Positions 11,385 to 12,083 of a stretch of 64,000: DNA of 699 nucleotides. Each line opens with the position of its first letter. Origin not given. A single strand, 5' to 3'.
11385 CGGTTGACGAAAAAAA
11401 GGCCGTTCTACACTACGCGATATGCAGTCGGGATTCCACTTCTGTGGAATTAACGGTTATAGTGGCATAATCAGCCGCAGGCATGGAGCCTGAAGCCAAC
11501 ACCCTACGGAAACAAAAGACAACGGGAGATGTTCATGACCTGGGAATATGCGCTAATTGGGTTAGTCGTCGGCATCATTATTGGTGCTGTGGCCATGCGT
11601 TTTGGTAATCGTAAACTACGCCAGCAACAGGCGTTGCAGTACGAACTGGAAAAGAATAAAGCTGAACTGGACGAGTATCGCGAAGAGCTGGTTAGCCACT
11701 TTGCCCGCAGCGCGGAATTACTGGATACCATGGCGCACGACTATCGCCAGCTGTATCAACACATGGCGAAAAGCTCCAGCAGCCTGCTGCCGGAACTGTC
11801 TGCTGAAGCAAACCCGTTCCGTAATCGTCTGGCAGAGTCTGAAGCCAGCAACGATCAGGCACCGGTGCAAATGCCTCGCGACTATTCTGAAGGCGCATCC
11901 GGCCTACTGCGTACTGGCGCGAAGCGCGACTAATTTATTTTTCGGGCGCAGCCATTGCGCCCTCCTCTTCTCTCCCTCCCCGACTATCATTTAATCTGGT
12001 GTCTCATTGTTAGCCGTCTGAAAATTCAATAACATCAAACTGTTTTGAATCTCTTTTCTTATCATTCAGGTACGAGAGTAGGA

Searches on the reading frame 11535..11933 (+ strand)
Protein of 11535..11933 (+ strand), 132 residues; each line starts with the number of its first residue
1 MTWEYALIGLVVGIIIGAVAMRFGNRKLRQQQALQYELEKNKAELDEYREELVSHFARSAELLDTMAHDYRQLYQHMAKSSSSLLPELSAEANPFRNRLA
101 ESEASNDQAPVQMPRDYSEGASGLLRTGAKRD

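Call 7: find_related_loci(query=window:11535-11933:+, collection=genome_contigs, flank=2500)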
Query window:11535-11933:+ (132 aa) in genome_contigs; peptide patterns used: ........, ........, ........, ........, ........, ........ (x = any residue, [..] = any of these).
447 stretches matched a pattern; 414 encode a relative of the query (tblastn E <= 1e-3); the best 80 are kept; 80 distinct loci.
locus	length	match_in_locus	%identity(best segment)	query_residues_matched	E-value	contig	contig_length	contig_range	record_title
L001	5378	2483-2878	100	1-132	4e-87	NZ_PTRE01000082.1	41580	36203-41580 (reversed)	Escherichia sp. MOD1-EC7003 MOD1-EC7003_82_length_41582_cov_126, whole genome shotgun sequence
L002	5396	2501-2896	99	1-132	1e-86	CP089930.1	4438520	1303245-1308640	Escherichia coli strain E69 chromosome, complete genome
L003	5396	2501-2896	99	1-132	1e-86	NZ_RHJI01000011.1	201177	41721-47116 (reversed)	Escherichia sp. E1V33 1V33_11_consensus, whole genome shotgun sequence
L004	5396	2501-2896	99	1-132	1e-86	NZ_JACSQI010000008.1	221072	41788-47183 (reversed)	Escherichia whittamii strain Sa2BVA5 NODE_8_length_221072_cov_8.905763, whole genome shotgun sequence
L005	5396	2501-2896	98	1-132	2e-86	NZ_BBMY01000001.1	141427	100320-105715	Escherichia albertii NBRC 107761 = DSM 17582 strain NBRC 107761, whole genome shotgun sequence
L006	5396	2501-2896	98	1-132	4e-86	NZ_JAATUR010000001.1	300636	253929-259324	Escherichia coli strain SCPM-O-B-8794 1length=300636, whole genome shotgun sequence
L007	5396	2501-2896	97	1-132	2e-85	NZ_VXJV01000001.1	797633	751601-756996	Salmonella enterica subsp. diarizonae strain CCUG 30040T contig_0000001, whole genome shotgun sequence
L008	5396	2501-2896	97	1-132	2e-85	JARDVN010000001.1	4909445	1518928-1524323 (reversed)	Citrobacter amalonaticus strain AUH_CA_2023_1 contig_2, whole genome shotgun sequence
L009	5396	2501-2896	97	1-132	3e-85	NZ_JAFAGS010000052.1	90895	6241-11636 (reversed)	MAG: Pluralibacter sp. isolate CP_BE_BS_1 BE_BS_k147_6927194, whole genome shotgun sequence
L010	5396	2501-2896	97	1-132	2e-85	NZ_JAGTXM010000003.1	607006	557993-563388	Citrobacter amalonaticus strain ku-bf3 scaffold_2, whole genome shotgun sequence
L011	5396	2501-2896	98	1-132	2e-85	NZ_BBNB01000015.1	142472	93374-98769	Citrobacter sedlakii NBRC 105722, whole genome shotgun sequence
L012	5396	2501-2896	97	1-132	4e-85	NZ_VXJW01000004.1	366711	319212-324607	Salmonella enterica subsp. arizonae strain CCUG 6322T contig_0000004, whole genome shotgun sequence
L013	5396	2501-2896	96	1-132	8e-85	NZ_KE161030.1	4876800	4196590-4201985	Cedecea davisae DSM 4568 Scaffold0, whole genome shotgun sequence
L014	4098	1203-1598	97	1-132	8e-85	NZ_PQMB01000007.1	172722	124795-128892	Citrobacter amalonaticus strain S646 scaffold7.1, whole genome shotgun sequence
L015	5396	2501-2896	96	1-132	2e-84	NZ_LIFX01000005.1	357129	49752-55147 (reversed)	Trabulsiella odontotermitis strain TbOT1.10 contig5, whole genome shotgun sequence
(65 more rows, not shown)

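Call 34: find_homologous_proteins(query=window:11535-11930:+, max_evalue=1e-10)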
Query window:11535-11930:+ (132 aa): 570 proteins with E <= 1e-10 among 637 candidates; the best 120 are listed.
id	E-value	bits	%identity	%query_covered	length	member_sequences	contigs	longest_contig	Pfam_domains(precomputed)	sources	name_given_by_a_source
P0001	1.9e-77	275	98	100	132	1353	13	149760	PF06295.18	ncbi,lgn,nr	ncbi:DUF1043 family protein [Escherichia coli]|nr:DUF1043 family protein [Escherichia coli] ELB34502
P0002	4.7e-77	274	94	100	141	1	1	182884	PF06295.18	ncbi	-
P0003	1.9e-75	269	100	98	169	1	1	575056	PF06295.18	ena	-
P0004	2.5e-74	265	96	100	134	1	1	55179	PF06295.18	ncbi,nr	ncbi:DUF1043 family protein [Escherichia coli]|nr:DUF1043 family protein [Escherichia coli]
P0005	1.7e-73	262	93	100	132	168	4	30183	PF06295.18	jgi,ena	-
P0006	3.1e-73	261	95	100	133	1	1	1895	PF06295.18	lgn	-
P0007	3.6e-73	261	93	100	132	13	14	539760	PF06295.18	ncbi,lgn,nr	ncbi:Z-ring associated protein ZapG [Cronobacter turicensis]|nr:DUF1043 family protein [Cronobacter 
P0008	8.3e-73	260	97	100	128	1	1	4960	PF06295.18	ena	-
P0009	2.5e-72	259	95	100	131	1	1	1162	PF06295.18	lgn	-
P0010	3.5e-72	258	95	100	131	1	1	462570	PF06295.18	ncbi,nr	ncbi:DUF1043 family protein [Salmonella enterica subsp. enterica serovar Senftenberg]|nr:DUF1043 fam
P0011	4.0e-72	258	97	100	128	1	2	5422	PF06295.18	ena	-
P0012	6.1e-72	257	93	99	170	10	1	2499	PF06295.18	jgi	jgi:uncharacterized membrane-anchored protein YhcB (DUF1043 family)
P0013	7.9e-72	257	92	100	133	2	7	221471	PF06295.18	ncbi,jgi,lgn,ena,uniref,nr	ncbi:hypothetical protein AC791_17215 [Klebsiella sp. RIT-PI-d]|uniref:Z-ring associated protein Zap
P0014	8.8e-72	257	92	100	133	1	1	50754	PF06295.18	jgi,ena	-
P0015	1.3e-71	256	91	100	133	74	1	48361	PF06295.18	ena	-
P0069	3.1e-64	232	87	95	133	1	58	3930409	PF06295.18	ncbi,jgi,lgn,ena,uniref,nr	ncbi:Z-ring associated protein ZapG [Erwinia sp. HR93]|uniref:Z-ring associated protein ZapG n=1 Tax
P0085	1.6e-61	224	83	95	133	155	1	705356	PF06295.18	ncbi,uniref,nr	ncbi:Z-ring associated protein ZapG [Serratia liquefaciens]|uniref:Z-ring associated protein ZapG n=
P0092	8.3e-61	221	79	99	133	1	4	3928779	PF06295.18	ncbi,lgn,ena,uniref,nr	ncbi:Z-ring associated protein ZapG [Nissabacter sp. SGAir0207]|uniref:Z-ring associated protein Zap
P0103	4.9e-59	216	79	95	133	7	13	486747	PF06295.18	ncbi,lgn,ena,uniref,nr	ncbi:MAG: Z-ring associated protein ZapG [Yersiniaceae bacterium]|uniref:Z-ring associated protein G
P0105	6.0e-59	215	81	96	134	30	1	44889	PF06295.18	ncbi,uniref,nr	ncbi:Z-ring associated protein ZapG [Candidatus Sodalis sp. SoCistrobi]|uniref:Z-ring associated pro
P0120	5.3e-58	212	78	95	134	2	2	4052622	PF06295.18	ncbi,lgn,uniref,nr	ncbi:Z-ring associated protein ZapG [Brenneria rubrifaciens]|uniref:Z-ring associated protein G n=1 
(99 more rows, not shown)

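Call 35: find_encoding_contigs(protein=P0085, flank=1500, max_places=1)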
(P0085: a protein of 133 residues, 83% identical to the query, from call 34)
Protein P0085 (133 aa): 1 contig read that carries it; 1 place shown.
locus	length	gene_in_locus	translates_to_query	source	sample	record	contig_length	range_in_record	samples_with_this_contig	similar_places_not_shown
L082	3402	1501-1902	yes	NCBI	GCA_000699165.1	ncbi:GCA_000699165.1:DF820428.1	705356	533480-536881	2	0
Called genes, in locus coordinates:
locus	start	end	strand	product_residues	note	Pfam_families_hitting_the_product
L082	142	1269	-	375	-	PF03969:AFG1_ATPase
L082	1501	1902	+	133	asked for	PF06295:ZapG-like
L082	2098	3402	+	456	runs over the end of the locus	PF00089:Trypsin, PF13365:Trypsin_2, PF00595:PDZ, PF13180:PDZ_2, PF17820:PDZ_6, PF00595:PDZ, PF17820:PDZ_6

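Call 36: find_encoding_contigs(protein=P0069, flank=1500, max_places=1)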
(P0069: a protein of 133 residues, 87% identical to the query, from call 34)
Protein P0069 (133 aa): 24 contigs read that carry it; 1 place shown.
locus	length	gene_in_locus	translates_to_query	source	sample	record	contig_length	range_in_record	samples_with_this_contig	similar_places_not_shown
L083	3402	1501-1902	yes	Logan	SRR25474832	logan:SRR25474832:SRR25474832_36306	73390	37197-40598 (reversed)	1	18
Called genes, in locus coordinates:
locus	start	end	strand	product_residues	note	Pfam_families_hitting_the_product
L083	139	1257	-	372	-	PF03969:AFG1_ATPase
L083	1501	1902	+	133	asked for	PF06295:ZapG-like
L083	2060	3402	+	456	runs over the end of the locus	PF00089:Trypsin, PF13365:Trypsin_2, PF00595:PDZ, PF13180:PDZ_2, PF14685:PDZ_Tricorn (faint), PF17820:PDZ_6, PF00595:PDZ, PF17820:PDZ_6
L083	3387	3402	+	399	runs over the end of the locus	PF00089:Trypsin, PF13365:Trypsin_2, PF00595:PDZ, PF13180:PDZ_2, PF17820:PDZ_6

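Call 37: find_encoding_contigs(protein=P0120, flank=1500, max_places=1)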
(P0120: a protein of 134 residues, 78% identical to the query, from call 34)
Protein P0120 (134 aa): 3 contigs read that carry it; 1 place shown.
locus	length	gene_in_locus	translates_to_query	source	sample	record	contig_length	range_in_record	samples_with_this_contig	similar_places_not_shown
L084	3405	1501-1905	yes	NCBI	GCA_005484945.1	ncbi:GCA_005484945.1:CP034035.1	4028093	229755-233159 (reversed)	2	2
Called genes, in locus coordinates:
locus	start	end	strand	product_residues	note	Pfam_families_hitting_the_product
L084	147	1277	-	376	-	PF03969:AFG1_ATPase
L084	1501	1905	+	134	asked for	PF06295:ZapG-like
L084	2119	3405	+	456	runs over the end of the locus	PF00089:Trypsin, PF13365:Trypsin_2, PF00595:PDZ, PF13180:PDZ_2, PF17820:PDZ_6, PF00595:PDZ, PF13180:PDZ_2 (weak), PF17820:PDZ_6, +1 more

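Call 38: find_encoding_contigs(protein=P0092, flank=1500, max_places=1)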
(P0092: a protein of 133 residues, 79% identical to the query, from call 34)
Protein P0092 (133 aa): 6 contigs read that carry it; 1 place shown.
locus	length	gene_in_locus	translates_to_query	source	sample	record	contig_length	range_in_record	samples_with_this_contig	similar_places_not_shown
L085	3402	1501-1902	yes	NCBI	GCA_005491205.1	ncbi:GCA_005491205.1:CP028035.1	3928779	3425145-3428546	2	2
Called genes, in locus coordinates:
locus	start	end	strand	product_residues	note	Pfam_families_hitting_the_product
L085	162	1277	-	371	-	PF03969:AFG1_ATPase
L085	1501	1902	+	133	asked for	PF06295:ZapG-like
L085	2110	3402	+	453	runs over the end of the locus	PF00089:Trypsin, PF13365:Trypsin_2, PF00595:PDZ, PF13180:PDZ_2, PF17820:PDZ_6, PF00595:PDZ, PF13180:PDZ_2, PF17820:PDZ_6, +1 more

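Call 39: find_encoding_contigs(protein=P0105, flank=1500, max_places=1)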
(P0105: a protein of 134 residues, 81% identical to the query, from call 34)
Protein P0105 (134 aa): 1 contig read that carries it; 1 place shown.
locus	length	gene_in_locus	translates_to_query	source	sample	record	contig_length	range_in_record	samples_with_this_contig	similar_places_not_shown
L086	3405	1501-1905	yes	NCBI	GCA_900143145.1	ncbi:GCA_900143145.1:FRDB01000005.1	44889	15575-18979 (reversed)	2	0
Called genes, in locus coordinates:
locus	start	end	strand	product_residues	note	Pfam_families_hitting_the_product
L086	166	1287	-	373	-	PF03969:AFG1_ATPase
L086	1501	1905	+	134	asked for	PF06295:ZapG-like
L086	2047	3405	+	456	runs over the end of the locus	PF00089:Trypsin, PF13365:Trypsin_2, PF00595:PDZ, PF13180:PDZ_2, PF17820:PDZ_6, PF00595:PDZ, PF13180:PDZ_2 (weak), PF17820:PDZ_6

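Call 40: find_encoding_contigs(protein=P0103, flank=1500, max_places=1)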
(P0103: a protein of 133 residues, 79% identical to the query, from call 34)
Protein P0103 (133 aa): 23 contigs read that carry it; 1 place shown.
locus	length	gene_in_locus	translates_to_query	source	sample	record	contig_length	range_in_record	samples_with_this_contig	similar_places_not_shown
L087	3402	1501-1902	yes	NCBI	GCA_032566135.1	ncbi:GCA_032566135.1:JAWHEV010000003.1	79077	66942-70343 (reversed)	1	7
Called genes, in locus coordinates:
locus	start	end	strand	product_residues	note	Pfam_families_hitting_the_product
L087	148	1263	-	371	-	PF03969:AFG1_ATPase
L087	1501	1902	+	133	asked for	PF06295:ZapG-like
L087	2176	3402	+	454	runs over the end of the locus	PF00089:Trypsin, PF13365:Trypsin_2, PF00595:PDZ, PF13180:PDZ_2, PF17820:PDZ_6, PF00595:PDZ, PF13180:PDZ_2, PF17820:PDZ_6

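Call 69: search_protein_representatives(protein=window:11535-11930:+)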
Query: 132 residues. Proteins with E-value up to 0.001 (for the whole library): 1224; up to 1e-10: 142; up to 1e-30: 22. The best 150 are listed.
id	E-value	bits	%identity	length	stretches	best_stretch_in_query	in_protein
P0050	1.2e-67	241.8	90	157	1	1-124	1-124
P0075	7.1e-63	226.4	89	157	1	13-132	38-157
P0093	3.1e-61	221.1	98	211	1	1-109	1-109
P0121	9.4e-57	206.7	89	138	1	1-110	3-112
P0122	1.6e-53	196.2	75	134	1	1-127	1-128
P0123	1.3e-51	190.1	68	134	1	1-132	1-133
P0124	6.5e-45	168.5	99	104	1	1-82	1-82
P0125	4.4e-41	156.1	90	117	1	1-83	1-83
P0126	1.7e-39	151.0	78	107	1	27-132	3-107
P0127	7.4e-38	145.7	87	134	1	40-121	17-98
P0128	7.4e-36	139.3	100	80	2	79-132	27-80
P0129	7.8e-36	139.2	96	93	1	1-71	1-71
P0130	8.1e-36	139.1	54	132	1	1-127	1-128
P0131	2.8e-35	137.4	70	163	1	1-109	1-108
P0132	1.4e-34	135.1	97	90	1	1-69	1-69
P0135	3.0e-33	130.8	52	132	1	1-124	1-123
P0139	8.4e-31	123.0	50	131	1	1-125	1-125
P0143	1.5e-27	112.5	48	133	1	1-125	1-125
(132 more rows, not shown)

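Call 70: find_encoding_contigs(protein=P0123, flank=1500, max_places=1)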
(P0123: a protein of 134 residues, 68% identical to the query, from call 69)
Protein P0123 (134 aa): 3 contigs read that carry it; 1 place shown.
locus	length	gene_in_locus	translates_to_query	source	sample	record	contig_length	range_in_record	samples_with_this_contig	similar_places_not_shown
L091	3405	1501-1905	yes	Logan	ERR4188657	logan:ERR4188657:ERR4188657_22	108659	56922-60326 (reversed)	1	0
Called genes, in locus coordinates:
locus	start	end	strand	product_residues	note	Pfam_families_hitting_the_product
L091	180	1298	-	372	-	PF03969:AFG1_ATPase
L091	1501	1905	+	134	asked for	PF06295:ZapG-like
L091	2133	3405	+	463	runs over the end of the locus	PF00089:Trypsin, PF13365:Trypsin_2, PF00595:PDZ, PF13180:PDZ_2, PF17820:PDZ_6, PF00595:PDZ, PF13180:PDZ_2 (weak), PF17820:PDZ_6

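Call 71: find_encoding_contigs(protein=P0130, flank=1500, max_places=1)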
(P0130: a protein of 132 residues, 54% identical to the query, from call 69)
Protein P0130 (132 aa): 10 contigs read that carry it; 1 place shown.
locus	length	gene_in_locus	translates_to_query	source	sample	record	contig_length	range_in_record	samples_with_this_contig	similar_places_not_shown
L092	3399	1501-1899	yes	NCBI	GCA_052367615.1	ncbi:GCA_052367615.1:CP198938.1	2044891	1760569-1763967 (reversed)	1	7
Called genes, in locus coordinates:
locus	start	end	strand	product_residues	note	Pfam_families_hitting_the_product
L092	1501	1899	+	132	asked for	PF06295:ZapG-like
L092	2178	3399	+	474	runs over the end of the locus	PF00089:Trypsin, PF13365:Trypsin_2, PF00595:PDZ, PF13180:PDZ_2, PF17820:PDZ_6, PF00595:PDZ, PF13180:PDZ_2 (weak), PF17820:PDZ_6, +1 more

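Call 72: find_encoding_contigs(protein=P0135, flank=1500, max_places=1)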
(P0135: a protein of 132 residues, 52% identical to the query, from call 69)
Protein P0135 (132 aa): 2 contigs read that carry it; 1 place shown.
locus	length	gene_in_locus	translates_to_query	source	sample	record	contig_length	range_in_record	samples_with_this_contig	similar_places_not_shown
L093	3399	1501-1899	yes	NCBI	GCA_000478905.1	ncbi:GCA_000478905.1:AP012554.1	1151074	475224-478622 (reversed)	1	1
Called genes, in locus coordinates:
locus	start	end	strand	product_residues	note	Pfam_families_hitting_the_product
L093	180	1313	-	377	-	PF03969:AFG1_ATPase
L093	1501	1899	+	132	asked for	PF06295:ZapG-like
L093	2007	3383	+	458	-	PF00089:Trypsin, PF13365:Trypsin_2, PF00595:PDZ, PF13180:PDZ_2, PF17820:PDZ_6, PF00595:PDZ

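Call 73: find_encoding_contigs(protein=P0139, flank=1500, max_places=1)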
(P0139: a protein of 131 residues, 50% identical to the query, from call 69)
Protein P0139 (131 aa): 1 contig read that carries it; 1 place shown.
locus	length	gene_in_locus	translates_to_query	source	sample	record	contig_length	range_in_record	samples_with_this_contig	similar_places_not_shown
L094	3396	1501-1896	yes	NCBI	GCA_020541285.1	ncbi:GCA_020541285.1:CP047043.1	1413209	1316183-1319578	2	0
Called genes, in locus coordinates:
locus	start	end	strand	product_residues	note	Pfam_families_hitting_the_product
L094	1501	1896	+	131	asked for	PF06295:ZapG-like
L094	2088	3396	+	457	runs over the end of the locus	PF00089:Trypsin, PF13365:Trypsin_2, PF00595:PDZ, PF13180:PDZ_2, PF17820:PDZ_6, PF00595:PDZ, PF17820:PDZ_6 (weak)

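Call 74: find_encoding_contigs(protein=P0143, flank=1500, max_places=1)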
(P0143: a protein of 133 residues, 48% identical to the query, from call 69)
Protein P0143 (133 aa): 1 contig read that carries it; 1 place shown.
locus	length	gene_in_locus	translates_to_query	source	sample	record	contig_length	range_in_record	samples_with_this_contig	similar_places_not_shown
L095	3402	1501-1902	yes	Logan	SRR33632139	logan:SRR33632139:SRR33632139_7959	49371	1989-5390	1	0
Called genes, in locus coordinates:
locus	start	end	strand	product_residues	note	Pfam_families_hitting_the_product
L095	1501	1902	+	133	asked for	PF06295:ZapG-like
